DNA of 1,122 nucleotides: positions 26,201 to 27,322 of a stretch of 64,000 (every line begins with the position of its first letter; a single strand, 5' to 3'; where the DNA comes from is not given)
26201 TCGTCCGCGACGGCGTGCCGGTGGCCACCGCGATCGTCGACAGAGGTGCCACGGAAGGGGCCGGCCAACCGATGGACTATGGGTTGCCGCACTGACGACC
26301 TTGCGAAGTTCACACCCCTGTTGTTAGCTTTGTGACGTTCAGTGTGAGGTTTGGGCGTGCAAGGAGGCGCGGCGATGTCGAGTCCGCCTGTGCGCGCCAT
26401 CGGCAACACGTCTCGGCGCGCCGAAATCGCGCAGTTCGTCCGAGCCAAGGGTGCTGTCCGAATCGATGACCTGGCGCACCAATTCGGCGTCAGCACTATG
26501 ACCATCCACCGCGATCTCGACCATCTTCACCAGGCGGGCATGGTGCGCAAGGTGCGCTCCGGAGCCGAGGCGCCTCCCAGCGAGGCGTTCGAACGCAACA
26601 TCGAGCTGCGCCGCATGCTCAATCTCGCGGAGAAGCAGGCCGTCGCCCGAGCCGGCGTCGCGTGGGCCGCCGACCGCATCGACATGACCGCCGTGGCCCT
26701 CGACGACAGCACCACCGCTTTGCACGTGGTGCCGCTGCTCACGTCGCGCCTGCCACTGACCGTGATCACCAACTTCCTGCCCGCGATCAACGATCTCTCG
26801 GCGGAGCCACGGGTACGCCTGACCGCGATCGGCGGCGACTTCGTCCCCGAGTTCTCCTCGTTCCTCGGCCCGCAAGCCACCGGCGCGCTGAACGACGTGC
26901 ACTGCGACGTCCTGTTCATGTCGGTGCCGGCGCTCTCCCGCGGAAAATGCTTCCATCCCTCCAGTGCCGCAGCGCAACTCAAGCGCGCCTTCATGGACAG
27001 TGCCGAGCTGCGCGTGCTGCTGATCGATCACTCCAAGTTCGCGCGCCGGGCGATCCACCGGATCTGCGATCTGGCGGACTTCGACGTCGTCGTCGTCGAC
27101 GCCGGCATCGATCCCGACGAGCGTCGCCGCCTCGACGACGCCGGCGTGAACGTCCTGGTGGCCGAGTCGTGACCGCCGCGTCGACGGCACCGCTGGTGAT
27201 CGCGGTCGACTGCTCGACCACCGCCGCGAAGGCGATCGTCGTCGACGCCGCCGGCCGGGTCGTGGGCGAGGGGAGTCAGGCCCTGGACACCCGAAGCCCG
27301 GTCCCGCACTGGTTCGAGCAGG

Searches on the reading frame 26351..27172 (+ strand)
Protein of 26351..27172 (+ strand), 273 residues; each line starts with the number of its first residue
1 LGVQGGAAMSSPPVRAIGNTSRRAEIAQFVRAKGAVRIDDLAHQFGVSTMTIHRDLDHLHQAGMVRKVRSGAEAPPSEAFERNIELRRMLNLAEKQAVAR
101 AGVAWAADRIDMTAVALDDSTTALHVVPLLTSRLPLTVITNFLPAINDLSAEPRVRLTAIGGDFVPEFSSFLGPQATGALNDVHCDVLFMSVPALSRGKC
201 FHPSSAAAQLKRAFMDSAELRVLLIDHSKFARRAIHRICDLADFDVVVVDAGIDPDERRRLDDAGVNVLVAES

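Call 34: search_protein_families(library=pfam, proteins=[window:26351-27172:+], max_evalue=0.001)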
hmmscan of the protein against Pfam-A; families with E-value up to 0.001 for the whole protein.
window:26351-27172:+ (273 aa): 7 families
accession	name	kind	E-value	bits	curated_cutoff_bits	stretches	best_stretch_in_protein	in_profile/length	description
PF00455.28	DeoRC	-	2.5e-35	122.2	31.8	1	91-250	2-159/160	DeoR C terminal sensor domain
PF08220.18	HTH_DeoR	-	1.6e-13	50.6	21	1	22-75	1-54/57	DeoR-like helix-turn-helix domain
PF08279.18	HTH_11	-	8e-07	29.3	25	1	22-64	1-44/55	HTH domain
PF19187.6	HTH_PafC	-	5.1e-05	23.5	32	1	22-68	5-51/115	PafC helix-turn-helix domain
PF25213.1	HVO_A0261_N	-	0.0001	22.5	35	1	19-70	9-59/86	HVO_A0261 N-terminal domain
PF25212.1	HVO_A0114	-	0.00013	22.1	27.6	1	20-74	21-75/84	HVO_A0114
PF09012.17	FeoC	-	0.00044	20.8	21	1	25-73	4-52/69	FeoC like transcriptional regulator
